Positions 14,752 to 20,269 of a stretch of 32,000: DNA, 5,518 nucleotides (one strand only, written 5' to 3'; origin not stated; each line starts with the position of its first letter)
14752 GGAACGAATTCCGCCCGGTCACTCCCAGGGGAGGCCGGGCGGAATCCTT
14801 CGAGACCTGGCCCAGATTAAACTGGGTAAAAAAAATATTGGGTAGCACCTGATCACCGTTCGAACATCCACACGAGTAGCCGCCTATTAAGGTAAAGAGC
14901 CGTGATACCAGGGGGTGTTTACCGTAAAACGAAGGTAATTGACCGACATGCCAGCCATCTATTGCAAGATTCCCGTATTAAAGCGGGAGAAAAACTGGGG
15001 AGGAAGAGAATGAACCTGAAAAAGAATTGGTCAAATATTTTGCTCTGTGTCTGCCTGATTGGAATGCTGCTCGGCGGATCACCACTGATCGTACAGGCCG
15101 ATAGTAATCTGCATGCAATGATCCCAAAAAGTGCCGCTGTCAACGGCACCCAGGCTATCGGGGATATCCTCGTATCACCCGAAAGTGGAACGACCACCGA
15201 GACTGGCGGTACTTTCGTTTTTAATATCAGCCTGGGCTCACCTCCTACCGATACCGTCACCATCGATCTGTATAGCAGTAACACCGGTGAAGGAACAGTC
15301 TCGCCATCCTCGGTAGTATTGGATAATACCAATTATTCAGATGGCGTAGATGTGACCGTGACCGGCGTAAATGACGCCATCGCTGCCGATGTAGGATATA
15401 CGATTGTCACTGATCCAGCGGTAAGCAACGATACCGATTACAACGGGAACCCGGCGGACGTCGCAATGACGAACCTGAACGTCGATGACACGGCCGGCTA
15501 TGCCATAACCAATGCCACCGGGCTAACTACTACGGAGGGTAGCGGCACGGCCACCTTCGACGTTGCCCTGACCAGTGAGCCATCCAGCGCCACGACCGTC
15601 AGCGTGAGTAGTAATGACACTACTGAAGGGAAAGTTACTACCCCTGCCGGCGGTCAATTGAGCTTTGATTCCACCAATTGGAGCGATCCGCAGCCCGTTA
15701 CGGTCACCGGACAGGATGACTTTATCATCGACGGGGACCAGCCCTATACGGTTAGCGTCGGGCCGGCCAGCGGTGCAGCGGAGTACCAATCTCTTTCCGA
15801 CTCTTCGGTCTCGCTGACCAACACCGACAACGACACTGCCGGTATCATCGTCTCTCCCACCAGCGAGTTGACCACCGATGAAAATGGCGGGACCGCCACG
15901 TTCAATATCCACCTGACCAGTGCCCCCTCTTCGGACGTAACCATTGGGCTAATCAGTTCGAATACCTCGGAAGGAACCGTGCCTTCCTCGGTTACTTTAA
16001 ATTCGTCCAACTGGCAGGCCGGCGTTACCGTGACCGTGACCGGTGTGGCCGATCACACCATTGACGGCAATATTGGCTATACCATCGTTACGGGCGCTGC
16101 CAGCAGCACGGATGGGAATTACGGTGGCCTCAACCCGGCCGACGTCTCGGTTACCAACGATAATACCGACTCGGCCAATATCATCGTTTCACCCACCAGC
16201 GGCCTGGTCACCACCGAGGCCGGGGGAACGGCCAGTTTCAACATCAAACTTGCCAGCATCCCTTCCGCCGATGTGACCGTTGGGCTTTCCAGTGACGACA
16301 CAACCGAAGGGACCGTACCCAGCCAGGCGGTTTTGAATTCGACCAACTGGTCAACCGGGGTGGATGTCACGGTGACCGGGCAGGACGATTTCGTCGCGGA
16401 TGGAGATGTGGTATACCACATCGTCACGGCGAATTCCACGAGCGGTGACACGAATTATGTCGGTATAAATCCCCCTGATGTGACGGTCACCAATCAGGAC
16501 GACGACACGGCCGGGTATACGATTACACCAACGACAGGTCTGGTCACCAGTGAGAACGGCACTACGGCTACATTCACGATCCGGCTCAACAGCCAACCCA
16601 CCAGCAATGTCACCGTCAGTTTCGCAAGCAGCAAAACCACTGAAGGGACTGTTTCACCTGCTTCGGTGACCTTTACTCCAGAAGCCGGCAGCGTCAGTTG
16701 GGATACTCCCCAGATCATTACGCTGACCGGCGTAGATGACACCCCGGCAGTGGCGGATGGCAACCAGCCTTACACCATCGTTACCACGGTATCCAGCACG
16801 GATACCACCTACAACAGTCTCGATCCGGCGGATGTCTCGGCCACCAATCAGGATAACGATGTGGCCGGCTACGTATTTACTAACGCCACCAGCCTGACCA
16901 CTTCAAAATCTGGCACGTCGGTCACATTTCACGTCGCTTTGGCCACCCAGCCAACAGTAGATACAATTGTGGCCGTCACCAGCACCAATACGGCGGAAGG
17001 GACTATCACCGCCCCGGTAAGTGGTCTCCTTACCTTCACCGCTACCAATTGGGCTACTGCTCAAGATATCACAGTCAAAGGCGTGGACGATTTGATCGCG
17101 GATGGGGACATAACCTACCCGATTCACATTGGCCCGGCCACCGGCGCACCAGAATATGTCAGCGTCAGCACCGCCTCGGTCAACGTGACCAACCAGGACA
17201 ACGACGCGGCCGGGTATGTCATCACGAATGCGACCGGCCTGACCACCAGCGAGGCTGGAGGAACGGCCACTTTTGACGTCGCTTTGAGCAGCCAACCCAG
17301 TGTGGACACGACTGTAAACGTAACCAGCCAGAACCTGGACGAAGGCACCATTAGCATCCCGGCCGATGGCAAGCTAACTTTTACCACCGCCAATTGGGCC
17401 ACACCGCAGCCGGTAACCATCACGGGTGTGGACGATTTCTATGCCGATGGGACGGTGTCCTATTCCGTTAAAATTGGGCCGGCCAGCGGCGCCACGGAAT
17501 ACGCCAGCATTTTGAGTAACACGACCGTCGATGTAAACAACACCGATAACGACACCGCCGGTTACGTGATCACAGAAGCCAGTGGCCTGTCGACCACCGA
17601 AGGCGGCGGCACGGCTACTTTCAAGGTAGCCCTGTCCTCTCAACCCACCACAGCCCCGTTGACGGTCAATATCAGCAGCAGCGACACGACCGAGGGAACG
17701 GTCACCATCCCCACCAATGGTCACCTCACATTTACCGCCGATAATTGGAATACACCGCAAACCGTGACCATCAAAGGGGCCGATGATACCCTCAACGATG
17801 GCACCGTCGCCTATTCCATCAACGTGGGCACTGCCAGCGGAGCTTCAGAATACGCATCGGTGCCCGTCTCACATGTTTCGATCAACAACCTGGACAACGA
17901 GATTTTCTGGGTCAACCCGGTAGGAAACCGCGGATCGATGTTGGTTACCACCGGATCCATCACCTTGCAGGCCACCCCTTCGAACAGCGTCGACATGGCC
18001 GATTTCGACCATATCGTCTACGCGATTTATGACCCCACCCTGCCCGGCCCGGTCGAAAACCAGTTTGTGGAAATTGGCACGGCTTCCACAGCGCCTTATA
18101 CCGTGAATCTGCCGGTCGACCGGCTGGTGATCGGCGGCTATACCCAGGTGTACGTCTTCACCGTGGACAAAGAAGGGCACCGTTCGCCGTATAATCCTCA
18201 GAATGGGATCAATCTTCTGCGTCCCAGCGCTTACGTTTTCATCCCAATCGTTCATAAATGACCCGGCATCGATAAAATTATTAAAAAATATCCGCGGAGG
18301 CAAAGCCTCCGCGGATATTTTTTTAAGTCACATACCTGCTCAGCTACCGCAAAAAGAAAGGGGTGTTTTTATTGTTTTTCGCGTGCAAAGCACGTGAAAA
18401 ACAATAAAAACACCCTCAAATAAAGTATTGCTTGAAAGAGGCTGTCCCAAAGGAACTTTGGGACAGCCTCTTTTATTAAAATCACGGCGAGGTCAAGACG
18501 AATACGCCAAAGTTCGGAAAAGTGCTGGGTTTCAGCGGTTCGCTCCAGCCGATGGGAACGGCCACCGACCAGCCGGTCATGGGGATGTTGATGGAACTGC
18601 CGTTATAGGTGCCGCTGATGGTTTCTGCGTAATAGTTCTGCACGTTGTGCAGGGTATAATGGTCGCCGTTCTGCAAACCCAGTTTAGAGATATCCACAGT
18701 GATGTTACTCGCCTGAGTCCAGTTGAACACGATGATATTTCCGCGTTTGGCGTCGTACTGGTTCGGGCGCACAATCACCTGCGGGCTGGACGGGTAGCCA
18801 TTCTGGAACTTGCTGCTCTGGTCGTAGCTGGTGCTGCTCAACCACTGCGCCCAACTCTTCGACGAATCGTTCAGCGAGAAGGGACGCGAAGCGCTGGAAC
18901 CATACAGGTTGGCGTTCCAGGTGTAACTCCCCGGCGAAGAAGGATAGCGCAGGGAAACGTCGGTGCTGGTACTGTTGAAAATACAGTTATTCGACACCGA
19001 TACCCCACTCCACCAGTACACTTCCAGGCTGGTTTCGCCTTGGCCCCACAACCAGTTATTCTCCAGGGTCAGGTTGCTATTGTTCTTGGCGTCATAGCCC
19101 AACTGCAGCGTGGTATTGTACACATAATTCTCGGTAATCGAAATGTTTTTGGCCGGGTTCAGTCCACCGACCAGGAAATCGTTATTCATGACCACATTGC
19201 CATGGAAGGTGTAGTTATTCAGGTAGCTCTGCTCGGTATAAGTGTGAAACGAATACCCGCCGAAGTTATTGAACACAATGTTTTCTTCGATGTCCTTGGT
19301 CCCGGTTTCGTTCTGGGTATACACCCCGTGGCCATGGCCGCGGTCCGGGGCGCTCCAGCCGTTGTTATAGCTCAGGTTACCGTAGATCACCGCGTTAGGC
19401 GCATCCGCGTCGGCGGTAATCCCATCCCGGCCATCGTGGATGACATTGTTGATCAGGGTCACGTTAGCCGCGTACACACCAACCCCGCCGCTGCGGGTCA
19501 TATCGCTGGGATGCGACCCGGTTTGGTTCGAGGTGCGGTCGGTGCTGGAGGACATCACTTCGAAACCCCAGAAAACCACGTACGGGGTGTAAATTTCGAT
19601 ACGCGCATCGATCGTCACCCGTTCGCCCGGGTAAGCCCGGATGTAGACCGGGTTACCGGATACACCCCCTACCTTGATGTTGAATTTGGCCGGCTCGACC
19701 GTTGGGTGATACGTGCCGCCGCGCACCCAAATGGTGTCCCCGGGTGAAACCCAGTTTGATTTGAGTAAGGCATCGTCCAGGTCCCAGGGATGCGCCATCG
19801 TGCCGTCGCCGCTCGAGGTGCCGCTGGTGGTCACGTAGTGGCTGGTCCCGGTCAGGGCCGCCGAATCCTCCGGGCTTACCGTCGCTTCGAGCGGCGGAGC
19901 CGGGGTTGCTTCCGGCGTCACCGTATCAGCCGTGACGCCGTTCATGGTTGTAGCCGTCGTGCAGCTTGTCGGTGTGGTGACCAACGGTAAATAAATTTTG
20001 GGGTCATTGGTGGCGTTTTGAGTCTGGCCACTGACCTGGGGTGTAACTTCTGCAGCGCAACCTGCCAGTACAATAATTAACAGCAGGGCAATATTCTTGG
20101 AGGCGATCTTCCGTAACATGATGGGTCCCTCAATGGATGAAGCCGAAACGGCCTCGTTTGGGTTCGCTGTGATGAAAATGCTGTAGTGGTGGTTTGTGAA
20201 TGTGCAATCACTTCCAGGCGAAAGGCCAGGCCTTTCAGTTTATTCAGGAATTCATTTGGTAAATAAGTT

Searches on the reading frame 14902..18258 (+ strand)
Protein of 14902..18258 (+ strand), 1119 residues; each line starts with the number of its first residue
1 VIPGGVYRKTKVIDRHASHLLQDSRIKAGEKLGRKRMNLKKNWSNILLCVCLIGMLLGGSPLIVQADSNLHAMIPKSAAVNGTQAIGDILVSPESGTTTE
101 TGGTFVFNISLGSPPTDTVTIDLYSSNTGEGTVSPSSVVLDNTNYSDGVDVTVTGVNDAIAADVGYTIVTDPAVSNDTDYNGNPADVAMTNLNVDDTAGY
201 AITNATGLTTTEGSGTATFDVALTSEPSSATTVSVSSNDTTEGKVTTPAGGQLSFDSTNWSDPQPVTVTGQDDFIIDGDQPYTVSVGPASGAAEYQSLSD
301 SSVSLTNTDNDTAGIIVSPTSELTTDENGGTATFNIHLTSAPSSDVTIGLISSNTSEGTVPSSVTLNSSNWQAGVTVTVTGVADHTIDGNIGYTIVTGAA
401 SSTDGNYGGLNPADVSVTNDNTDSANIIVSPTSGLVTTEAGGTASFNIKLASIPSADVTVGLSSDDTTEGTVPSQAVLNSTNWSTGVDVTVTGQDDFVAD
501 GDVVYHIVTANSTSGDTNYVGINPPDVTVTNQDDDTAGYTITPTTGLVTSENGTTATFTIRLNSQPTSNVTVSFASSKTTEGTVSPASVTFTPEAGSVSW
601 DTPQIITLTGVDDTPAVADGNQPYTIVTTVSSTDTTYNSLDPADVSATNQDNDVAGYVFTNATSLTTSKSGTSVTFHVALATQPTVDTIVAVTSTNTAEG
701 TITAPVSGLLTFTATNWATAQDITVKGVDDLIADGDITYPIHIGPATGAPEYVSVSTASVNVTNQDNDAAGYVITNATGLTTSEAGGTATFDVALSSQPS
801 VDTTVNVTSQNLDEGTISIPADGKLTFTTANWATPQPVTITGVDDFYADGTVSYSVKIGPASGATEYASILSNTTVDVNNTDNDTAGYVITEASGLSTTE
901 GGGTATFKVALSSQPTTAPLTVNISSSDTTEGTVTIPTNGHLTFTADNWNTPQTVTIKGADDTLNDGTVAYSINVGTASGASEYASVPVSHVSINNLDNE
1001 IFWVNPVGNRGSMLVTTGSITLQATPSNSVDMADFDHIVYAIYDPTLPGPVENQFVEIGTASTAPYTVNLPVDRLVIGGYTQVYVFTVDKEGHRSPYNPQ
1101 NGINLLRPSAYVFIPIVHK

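Call 11: search_protein_families(library=pfam, proteins=[window:14902-18258:+], max_evalue=0.001)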
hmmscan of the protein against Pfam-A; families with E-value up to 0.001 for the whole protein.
window:14902-18258:+ (1119 aa): 2 families
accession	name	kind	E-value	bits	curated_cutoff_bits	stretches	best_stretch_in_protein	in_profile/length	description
PF03160.20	Calx-beta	-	3e-14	53.5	27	1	882-981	1-100/119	Calx-beta domain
PF18559.7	Exop_C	-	3.6e-05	24.1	26.1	0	319-372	57-115/155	Galactose-binding domain-like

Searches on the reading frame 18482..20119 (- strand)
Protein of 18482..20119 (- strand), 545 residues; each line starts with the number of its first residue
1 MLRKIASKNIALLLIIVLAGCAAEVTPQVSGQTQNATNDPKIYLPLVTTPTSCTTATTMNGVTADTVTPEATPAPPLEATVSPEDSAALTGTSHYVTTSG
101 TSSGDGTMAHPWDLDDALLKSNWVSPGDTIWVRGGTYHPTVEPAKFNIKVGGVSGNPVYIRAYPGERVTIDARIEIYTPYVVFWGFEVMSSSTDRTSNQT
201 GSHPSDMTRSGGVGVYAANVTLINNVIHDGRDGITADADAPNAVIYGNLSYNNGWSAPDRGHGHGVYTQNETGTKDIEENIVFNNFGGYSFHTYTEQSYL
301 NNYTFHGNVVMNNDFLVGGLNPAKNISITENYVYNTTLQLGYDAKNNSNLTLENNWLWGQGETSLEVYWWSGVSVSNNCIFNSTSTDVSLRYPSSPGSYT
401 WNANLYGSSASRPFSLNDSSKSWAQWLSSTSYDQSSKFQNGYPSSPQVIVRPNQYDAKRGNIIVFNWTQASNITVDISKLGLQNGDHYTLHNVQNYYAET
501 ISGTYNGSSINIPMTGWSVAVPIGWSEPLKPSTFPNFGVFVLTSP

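Call 11: search_protein_families(library=pfam, proteins=[window:18482-20119:-], max_evalue=0.001)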
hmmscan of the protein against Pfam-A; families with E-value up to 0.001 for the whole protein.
window:18482-20119:- (545 aa): 1 family
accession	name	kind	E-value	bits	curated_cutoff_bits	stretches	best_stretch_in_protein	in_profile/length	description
PF13229.12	Beta_helix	-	1.9e-10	41.1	25.9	1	209-314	45-138/158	Right handed beta helix region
